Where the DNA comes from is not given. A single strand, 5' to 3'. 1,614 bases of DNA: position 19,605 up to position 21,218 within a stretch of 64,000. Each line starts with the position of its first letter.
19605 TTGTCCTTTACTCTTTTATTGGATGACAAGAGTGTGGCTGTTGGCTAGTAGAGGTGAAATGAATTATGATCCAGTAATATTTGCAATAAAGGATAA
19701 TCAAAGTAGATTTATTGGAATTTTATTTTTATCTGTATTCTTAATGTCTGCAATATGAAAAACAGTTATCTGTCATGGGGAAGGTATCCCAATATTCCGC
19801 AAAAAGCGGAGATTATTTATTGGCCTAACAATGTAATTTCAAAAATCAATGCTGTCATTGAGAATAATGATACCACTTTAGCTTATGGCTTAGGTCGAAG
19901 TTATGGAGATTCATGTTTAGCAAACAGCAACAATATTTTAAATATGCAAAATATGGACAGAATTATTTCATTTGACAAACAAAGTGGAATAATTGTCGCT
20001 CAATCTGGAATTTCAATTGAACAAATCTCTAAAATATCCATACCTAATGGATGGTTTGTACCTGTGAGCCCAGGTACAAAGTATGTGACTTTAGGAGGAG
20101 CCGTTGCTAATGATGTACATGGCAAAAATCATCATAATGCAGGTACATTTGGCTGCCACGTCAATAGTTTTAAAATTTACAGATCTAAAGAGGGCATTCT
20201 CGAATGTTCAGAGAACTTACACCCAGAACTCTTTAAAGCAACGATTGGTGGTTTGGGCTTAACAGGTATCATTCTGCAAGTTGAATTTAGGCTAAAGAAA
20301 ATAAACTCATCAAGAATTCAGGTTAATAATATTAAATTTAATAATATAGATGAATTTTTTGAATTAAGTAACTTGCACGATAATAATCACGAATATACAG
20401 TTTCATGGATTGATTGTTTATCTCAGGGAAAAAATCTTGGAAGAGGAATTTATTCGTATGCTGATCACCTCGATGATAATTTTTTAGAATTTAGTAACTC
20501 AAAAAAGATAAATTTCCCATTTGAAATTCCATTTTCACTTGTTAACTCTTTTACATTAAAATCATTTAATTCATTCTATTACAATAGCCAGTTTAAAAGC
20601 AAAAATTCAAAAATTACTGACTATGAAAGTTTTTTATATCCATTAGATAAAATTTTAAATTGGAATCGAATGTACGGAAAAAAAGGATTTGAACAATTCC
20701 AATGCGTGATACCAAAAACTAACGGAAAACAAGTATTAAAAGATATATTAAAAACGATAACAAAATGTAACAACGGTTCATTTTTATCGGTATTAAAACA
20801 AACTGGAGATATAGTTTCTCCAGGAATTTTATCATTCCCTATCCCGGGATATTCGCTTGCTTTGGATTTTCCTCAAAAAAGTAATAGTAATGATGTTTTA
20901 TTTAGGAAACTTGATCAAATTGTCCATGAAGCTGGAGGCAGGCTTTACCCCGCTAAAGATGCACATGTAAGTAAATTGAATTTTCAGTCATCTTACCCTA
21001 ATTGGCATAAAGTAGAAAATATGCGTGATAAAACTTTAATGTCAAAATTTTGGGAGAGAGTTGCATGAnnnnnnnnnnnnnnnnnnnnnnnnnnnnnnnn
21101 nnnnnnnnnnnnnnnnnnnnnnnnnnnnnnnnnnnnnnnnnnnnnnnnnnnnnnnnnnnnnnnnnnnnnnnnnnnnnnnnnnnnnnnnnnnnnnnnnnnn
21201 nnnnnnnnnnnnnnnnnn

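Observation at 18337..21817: Complete DPA-type (polyprenyl-phospho-D-arabinofuranose) donor pathway in a SAR11-like genome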

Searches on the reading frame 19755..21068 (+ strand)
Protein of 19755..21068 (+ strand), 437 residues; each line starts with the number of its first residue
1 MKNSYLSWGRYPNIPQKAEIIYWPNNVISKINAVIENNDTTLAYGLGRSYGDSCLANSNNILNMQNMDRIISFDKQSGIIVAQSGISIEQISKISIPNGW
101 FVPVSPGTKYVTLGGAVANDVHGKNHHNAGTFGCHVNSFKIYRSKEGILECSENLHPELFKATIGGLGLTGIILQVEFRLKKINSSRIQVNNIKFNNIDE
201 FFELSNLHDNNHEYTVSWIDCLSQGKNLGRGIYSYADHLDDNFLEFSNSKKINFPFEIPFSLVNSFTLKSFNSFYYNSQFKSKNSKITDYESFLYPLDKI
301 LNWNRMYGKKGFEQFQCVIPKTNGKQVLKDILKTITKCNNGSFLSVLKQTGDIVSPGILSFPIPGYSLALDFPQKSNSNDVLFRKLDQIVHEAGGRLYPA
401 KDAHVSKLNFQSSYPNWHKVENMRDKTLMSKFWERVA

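Call 4: search_protein_families(library=pfam, proteins=[window:19755-21068:+], max_evalue=0.01)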
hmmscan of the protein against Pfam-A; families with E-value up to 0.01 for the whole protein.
window:19755-21068:+ (437 aa): 1 family
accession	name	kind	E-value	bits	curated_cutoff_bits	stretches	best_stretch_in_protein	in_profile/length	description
PF01565.28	FAD_binding_4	-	1.6e-16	60.7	26.4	1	31-151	17-138/139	FAD binding domain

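Call 5: search_protein_families(library=ncbifam, proteins=[window:19755-21068:+], max_evalue=0.01)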
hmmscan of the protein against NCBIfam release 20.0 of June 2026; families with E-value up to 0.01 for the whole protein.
window:19755-21068:+ (437 aa): 8 families
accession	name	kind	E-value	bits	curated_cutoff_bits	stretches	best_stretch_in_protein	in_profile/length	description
NF053785.1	DcplphribOxDprE1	equivalog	9.8e-106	354.6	500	1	8-426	8-432/449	decaprenylphosphoryl-beta-D-ribose oxidase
TIGR01678.1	FAD_lactone_ox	subfamily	1.1e-13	50.9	396.8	1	38-179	38-177/438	sugar 1,4-lactone oxidase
TIGR01679.1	bact_FAD_ox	subfamily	5.3e-12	45.4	292.25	1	43-191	37-181/419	FAD-linked oxidoreductase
TIGR00387.1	glcD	equivalog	8.5e-08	31.4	567.9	1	28-199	10-188/413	glycolate oxidase subunit GlcD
TIGR01677.1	pln_FAD_oxido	subfamily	4.2e-06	25.5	383.1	1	61-218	85-247/560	FAD-dependent oxidoreductase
TIGR01676.1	GLDHase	equivalog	1.1e-05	24.5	458.25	1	59-178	105-223/541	L-galactonolactone dehydrogenase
NF049975.1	2HglutDHaseYdiJ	equivalog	0.0006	17.7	1350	1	65-225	105-266/1018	D-2-hydroxyglutarate dehydrogenase YdiJ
NF008439.0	PRK11282.1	equivalog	0.0022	16.9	284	1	56-144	39-129/358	glycolate oxidase subunit GlcE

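Call 10: find_encoding_contigs(protein=window:19755-21068:+, flank=10000, max_places=6)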
Protein window:19755-21068:+ (437 aa): no gene with exactly this product is on record in the collection.

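Call 11: search_solved_structures(query=window:19755-21068:+, show_alignments=1)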
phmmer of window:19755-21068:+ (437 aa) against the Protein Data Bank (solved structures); distinct sequences matched with E-value up to 0.001: 21.
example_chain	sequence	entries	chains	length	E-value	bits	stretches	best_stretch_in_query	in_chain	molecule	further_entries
4aut_A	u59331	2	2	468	2.9e-69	237.5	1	6-417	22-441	DECAPRENYL-PHOSPHORYL-BETA-D-RIBOFURANOSE-2-OXIDOREDUCTASE | DprE1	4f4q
21gq_A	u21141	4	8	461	9.4e-65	222.6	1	7-421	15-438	Decaprenylphosphoryl-beta-D-ribose oxidase | Oxidoreductase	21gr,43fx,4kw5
6hfv_A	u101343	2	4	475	1.1e-64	222.5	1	7-421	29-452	Decaprenylphosphoryl-beta-D-ribose oxidase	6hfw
5oep_A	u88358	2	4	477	1.1e-64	222.4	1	7-421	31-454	Decaprenylphosphoryl-beta-D-ribose oxidase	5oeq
5oel_A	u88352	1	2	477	1.1e-64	222.4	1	7-421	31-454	Decaprenylphosphoryl-beta-D-ribose oxidase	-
4p8c_A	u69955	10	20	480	1.1e-64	222.4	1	7-421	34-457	Probable decaprenylphosphoryl-beta-D-ribose oxidase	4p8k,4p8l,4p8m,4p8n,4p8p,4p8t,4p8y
4fdn_A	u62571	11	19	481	1.1e-64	222.4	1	7-421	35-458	oxidoreductase DprE1 | Probable decaprenylphosphoryl-beta-D-ribose oxidase | decaprenylphosphoryl-beta-D-ribose oxidase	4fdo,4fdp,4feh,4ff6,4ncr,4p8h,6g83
4g3t_A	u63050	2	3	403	4.3e-64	220.4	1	49-417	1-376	oxidoreductase DprE1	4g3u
21gt_B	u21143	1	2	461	6.5e-64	219.9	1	7-421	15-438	Decaprenylphosphoryl-beta-D-ribose oxidase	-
8qnr_A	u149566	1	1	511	7.7e-07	31.8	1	57-178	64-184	L-galactono-1,4-lactone dehydrogenase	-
8qmy_A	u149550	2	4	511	7.8e-07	31.8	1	57-178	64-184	ancestral L-galactono-1,4-lactone dehydrogenase | L-galactono-1,4-lactone dehydrogenase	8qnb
8qnc_A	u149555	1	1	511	9.9e-07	31.4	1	57-178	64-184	L-galactono-1,4-lactone dehydrogenase: A113G variant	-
8jdc_A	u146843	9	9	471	5.2e-06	29.1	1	17-189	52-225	Probable D-lactate dehydrogenase, mitochondrial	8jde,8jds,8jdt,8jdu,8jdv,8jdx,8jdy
8jdb_A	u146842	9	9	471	5.2e-06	29.1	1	17-189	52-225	Probable D-lactate dehydrogenase, mitochondrial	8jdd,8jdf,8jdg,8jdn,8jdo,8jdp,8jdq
7a24_z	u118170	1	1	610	5.4e-06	29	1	47-179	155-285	GLDH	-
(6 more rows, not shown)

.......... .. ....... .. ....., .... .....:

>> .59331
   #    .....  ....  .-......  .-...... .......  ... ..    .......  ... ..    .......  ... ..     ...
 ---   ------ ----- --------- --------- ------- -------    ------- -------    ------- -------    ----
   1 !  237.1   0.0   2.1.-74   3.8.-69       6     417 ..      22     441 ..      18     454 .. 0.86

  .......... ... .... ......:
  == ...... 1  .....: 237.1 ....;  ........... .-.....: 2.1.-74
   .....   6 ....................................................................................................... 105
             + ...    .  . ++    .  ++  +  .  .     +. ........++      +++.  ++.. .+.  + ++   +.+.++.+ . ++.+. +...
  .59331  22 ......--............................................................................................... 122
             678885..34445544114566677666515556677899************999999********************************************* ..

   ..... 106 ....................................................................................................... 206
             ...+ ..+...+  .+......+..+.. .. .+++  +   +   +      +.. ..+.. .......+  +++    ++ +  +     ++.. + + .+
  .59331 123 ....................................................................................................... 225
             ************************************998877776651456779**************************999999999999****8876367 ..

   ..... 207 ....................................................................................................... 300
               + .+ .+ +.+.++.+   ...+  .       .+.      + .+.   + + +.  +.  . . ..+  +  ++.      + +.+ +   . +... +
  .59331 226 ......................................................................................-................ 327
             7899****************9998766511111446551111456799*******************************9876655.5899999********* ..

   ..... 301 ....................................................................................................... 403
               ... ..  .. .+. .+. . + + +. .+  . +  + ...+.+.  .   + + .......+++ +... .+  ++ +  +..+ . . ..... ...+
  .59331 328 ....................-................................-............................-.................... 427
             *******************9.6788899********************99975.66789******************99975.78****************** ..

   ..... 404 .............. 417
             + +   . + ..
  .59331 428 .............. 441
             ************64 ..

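Call 14: find_related_loci(query=window:19755-21068:+, collection=genome_contigs, flank=10000)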
Query window:19755-21068:+ (437 aa) in genome_contigs; peptide patterns used: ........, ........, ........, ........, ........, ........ (x = any residue, [..] = any of these).
600 stretches matched a pattern (row limit reached: there are more); 591 encode a relative of the query (tblastn E <= 1e-3); the best 80 are kept; 80 distinct loci.
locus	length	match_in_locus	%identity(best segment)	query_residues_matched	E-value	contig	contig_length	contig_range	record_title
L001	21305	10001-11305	53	3-436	3e-172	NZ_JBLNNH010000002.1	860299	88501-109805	Variovorax sp. tm tm_draft_2, whole genome shotgun sequence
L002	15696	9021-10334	52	1-437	4e-167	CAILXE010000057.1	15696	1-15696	MAG: uncultured Chlorobiaceae bacterium isolate Ki2-D4_bin-0025 genome assembly, contig: bin-0025:057/518, whole genome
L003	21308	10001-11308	53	1-436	2e-166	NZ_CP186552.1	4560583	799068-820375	Paraburkholderia caffeinilytica strain wqa52 chromosome 1, complete sequence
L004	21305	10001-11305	50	3-436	7e-166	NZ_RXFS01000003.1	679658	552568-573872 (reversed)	Variovorax sp. 679 3, whole genome shotgun sequence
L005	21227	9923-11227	50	3-436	1e-165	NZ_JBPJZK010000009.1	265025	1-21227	Variovorax sp. ZT5P49 NODE_9_length_265025_cov_32.967928, whole genome shotgun sequence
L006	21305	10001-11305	50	3-436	1e-165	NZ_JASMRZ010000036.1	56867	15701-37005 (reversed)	Variovorax sp. CAN15 strain SPPC 2819 scaffold36.1, whole genome shotgun sequence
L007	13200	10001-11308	53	1-436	3e-165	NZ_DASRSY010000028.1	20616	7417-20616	MAG: Paraburkholderia sp. isolate SMAG_U6426 k141_42597, whole genome shotgun sequence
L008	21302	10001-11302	50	3-436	2e-159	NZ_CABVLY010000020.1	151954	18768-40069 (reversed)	Burkholderia anthina isolate LMG 20980, whole genome shotgun sequence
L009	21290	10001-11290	49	7-436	5e-158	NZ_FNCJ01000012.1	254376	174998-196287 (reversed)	Paraburkholderia phenazinium strain LMG 2247, whole genome shotgun sequence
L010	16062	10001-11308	47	1-436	1e-157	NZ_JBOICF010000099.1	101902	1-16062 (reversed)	MAG: Pseudomonas sp. isolate M3-B3_metawrap_bin.7 k127_110263, whole genome shotgun sequence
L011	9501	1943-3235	51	6-436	8e-157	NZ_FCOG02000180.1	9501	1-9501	Caballeronia arationis isolate LMG 29324 contig000180, whole genome shotgun sequence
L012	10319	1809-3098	50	7-436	1e-156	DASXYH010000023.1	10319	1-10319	MAG TPA_asm: Spongiibacteraceae bacterium isolate SMAG_U4819 k141_1621227, whole genome shotgun sequence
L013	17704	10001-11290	50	7-436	3e-155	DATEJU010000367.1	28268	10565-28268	MAG TPA_asm: Paraburkholderia sp. isolate SMAG_U8872 k141_942579, whole genome shotgun sequence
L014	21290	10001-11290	52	7-436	2e-155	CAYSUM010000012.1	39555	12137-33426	MAG TPA_asm: uncultured Rhizobium sp. isolate SRP219642_co6_9 genome assembly, contig: NODE_641_length_39555_cov_130.600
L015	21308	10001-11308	49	1-436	6e-155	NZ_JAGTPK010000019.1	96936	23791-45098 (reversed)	Pseudomonas californiensis strain CDFA601 601B_19_length_96936_cov_24.398918, whole genome shotgun sequence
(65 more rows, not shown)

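Call 24: find_homologous_proteins(query=window:19755-21068:+, max_evalue=1e-30)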
Query window:19755-21068:+ (437 aa): 7999 proteins with E <= 1e-30 among 8000 candidates; the best 120 are listed.
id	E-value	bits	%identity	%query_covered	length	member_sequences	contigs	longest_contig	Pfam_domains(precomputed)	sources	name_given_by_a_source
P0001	2.1e-297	1004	100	100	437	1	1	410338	PF01565.29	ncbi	-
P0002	5.6e-218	742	71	100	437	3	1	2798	PF01565.29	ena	-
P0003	9.9e-173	593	54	99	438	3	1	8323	PF01565.29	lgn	-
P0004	5.9e-172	591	55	99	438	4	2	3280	PF01565.29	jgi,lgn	jgi:FAD/FMN-containing dehydrogenase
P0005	5.4e-169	581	56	99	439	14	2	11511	PF01565.29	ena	-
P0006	5.9e-169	581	56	99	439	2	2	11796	PF01565.29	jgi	jgi:FAD/FMN-containing dehydrogenase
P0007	6.8e-169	581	55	100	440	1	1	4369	PF01565.29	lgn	-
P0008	1.1e-168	580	54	99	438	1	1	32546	PF01565.29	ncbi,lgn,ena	-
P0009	1.3e-168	580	57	99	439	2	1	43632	PF01565.29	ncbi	-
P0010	2.6e-168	579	57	99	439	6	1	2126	PF01565.29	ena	-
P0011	5.3e-168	578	54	99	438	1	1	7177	PF01565.29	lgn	-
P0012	6.2e-168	578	57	99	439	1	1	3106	PF01565.29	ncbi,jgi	jgi:FAD/FMN-containing dehydrogenase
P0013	1.3e-167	576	55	99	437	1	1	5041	PF01565.29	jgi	-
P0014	1.8e-166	573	55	99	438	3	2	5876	PF01565.29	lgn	-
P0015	3.5e-166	572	54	100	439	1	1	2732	PF01565.29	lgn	-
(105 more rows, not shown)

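Call 25: find_encoding_contigs(protein=P0001, flank=10000, max_places=3)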
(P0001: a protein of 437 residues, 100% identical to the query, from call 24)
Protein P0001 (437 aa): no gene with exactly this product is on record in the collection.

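Call 26: find_encoding_contigs(protein=P0002, flank=10000, max_places=3)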
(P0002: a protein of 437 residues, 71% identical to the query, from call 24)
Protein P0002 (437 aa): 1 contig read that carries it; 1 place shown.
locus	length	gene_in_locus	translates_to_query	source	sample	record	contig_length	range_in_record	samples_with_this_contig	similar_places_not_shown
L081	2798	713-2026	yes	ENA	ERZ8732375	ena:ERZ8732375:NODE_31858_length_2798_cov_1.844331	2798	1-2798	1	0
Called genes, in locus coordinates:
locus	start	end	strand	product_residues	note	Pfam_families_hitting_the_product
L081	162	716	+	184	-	-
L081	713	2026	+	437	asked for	PF01565:FAD_binding_4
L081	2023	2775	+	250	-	PF00106:adh_short, PF13561:adh_short_C2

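Call 48: search_dna_similar(query=window:19755-21065:+, collection=plasmids, mode=protein, max_rows=25, max_evalue=1e-40)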
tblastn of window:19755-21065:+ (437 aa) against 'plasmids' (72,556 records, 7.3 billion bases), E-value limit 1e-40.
Records with a match: 65; places in all: 65; records where one place covers at least 80% of the query: 64.
Best place of each record, by identity: <60% 65.
By first word of the organism name: Rhizobium 34; Sinorhizobium 5; Salipiger 3; Cereibacter 3; Agrobacterium 2; Ruegeria 2; Granulicella 1; Burkholderia 1; Flammeovirgaceae 1; Chondrinema 1; and 12 more.
By predicted mobility (MOB-suite, as given by PLSDB): non-mobilizable 46; conjugative 14; mobilizable 5.
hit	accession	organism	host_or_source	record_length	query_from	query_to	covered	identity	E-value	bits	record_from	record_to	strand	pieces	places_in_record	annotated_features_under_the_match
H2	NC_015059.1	Granulicella tundricola MP5ACTX9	-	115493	3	436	99%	46.4%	7e-119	389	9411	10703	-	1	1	FAD-binding oxidoreductase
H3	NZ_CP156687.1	Burkholderia stagnalis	Bacterial cells,soils collected in ...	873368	7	436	98%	45.4%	5e-135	435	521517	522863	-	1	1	FAD-binding oxidoreductase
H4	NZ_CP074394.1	Agrobacterium salinitolerans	Cotton,tiaaue sample,root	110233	2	437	100%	42.2%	4e-99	332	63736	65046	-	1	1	FAD-binding oxidoreductase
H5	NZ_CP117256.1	Rhizobium tumorigenes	Rubus sp.,pure bacterial culture,Aerial ...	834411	2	437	100%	42.0%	2e-100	335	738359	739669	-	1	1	FAD-binding oxidoreductase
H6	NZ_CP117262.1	Rhizobium tumorigenes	Rubus sp.,pure bacterial culture,Aerial ...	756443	3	437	100%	42.1%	1e-101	338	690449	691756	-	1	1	FAD-binding oxidoreductase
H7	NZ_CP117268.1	Rhizobium rhododendri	Rhododendron sp.,pure bacterial ...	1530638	2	437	100%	41.9%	3e-104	346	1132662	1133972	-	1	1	record has no annotation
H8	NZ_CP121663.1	Rhizobium sp. CB3090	Gliricidia sp.,cell culture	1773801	7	437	99%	42.1%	1e-103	344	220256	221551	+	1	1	record has no annotation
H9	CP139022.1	Flammeovirgaceae bacterium SG7u.111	Seagrass,tissue sample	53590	1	429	98%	41.3%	4e-91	308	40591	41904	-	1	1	FAD-binding oxidoreductase | decaprenyl-phosphate phosphoribosyltransferase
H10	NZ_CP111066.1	Chondrinema litorale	Seaweed,red alga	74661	1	426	97%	41.4%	3e-92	311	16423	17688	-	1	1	FAD-binding oxidoreductase | decaprenyl-phosphate phosphoribosyltransferase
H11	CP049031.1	Rhodobacteraceae bacterium SC52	Apostichopus japonicus,pure ...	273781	28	436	94%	42.6%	7e-101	337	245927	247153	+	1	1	FAD-binding oxidoreductase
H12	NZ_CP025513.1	Neorhizobium sp. SOG26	Oryza glumipatula,Whole ...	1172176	1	436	100%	39.8%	3e-105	349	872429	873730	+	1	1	none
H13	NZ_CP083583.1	Kovacikia minuta CCNUW1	cell culture,fresh water lake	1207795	1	425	97%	40.2%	7e-100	333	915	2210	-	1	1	record has no annotation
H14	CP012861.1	Persicobacter sp. JZB09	cell culture,soil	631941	8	428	96%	39.8%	4e-83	285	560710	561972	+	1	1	record has no annotation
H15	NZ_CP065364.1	Ruegeria sp. SCSIO 43209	Galaxea fascicularis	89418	7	426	96%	39.7%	9e-85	290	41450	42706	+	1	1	FAD-binding oxidoreductase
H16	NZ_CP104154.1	Rhizobium sophoriradicis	Phaseolus vulgaris,cell culture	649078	8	427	96%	38.7%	2e-84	289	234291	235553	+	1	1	FAD-binding oxidoreductase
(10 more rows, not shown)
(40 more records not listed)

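Call 49: get_annotated_region(hit=H3, flank=9000)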
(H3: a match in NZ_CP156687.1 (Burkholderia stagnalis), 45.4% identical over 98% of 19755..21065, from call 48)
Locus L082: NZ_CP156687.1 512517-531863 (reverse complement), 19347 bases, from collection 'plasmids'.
description: Burkholderia stagnalis strain YJ-2 plasmid plas2, complete sequence
organism: Burkholderia stagnalis (NCBI taxid 1503054)
taxonomy: Bacteria; Pseudomonadota; Betaproteobacteria; Burkholderiales; Burkholderiaceae; Burkholderia; Burkholderia stagnalis
host: -; source: Bacterial cells,soils collected in Guangdong Province, China; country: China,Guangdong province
typing (MOB-suite, as given by PLSDB): non-mobilizable
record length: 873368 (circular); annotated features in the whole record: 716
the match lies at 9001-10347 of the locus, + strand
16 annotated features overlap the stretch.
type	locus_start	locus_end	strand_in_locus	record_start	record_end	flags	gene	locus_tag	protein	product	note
CDS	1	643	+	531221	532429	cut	-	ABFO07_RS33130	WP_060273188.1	Bcr/CflA family efflux MFS transporter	GO:0042908 - xenobiotic transport [Evidence IEA]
CDS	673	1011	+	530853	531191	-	-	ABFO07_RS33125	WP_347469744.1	protein tyrosine phosphatase family protein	-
CDS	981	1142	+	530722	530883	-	-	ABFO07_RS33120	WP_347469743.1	hypothetical protein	-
CDS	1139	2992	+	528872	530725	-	-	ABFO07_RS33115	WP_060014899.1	L-tyrosine/L-tryptophan isonitrile synthase family protein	-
CDS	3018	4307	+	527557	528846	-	-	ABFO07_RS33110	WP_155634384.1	nucleotide disphospho-sugar-binding domain-containing protein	-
CDS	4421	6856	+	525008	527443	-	-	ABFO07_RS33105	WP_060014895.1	hypothetical protein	-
CDS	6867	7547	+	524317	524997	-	-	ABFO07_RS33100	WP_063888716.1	class I SAM-dependent methyltransferase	-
CDS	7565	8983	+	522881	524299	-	-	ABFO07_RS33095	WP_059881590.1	UbiA family prenyltransferase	-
CDS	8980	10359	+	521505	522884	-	-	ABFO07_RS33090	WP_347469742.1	FAD-binding oxidoreductase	-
CDS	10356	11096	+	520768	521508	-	-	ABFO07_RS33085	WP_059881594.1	SDR family oxidoreductase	-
CDS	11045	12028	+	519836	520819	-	-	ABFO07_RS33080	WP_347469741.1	SDR family oxidoreductase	-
CDS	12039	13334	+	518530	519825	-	-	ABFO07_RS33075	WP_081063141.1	NAD(P)/FAD-dependent oxidoreductase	-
CDS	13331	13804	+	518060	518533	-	-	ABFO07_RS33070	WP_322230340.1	GtrA family protein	GO:0000271 - polysaccharide biosynthetic process [Evidence IEA]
CDS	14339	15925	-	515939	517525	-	-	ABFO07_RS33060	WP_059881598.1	glycosyl hydrolase family 18 protein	GO:0005975 - carbohydrate metabolic process [Evidence IEA]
CDS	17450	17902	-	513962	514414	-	fabZ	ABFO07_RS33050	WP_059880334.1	3-hydroxyacyl-ACP dehydratase FabZ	-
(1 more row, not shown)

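Call 72: find_encoding_contigs(protein=P0009, flank=10000, max_places=1)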
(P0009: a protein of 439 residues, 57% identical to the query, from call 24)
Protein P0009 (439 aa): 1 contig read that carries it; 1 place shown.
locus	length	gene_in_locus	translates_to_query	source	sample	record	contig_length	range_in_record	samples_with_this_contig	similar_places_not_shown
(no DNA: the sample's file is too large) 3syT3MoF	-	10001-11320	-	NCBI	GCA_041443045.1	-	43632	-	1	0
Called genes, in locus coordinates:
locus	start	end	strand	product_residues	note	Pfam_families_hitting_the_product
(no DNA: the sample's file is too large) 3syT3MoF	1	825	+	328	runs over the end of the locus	PF00106:adh_short, PF01073:3Beta_HSD, PF01370:Epimerase, PF02719:Polysacc_synt_2, PF04321:RmlD_sub_bind, PF07993:NAD_binding_4 (weak), PF08659:KR (weak), PF16363:GDP_Man_Dehyd, +1 more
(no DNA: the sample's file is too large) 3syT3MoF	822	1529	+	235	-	PF00535:Glycos_transf_2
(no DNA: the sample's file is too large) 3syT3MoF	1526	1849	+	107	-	PF10066:DUF2304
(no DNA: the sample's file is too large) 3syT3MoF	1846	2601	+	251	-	PF02585:PIG-L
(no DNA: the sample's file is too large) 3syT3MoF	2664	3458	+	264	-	PF02737:3HCDH_N, PF00725:3HCDH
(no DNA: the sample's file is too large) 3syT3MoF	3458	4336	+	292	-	PF13527:Acetyltransf_9 (weak)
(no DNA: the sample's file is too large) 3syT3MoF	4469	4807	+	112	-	PF00892:EamA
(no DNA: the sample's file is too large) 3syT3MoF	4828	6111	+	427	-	PF01370:Epimerase, PF04321:RmlD_sub_bind (weak), PF07993:NAD_binding_4 (faint), PF13460:NAD_binding_10 (weak)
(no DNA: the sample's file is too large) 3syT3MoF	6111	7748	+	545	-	PF07992:Pyr_redox_2 (faint), PF05199:GMC_oxred_C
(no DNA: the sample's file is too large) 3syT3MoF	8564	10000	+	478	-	PF01040:UbiA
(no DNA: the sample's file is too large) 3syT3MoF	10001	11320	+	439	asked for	PF01565:FAD_binding_4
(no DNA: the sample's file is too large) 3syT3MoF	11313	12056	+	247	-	PF00106:adh_short, PF08659:KR (weak), PF13561:adh_short_C2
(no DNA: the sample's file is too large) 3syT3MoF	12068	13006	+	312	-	PF01073:3Beta_HSD, PF01370:Epimerase, PF04321:RmlD_sub_bind (faint), PF13460:NAD_binding_10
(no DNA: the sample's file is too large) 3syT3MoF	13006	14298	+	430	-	PF01266:DAO, PF13450:NAD_binding_8, PF01593:Amino_oxidase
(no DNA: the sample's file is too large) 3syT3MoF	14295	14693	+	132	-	PF04138:GtrA_DPMS_TM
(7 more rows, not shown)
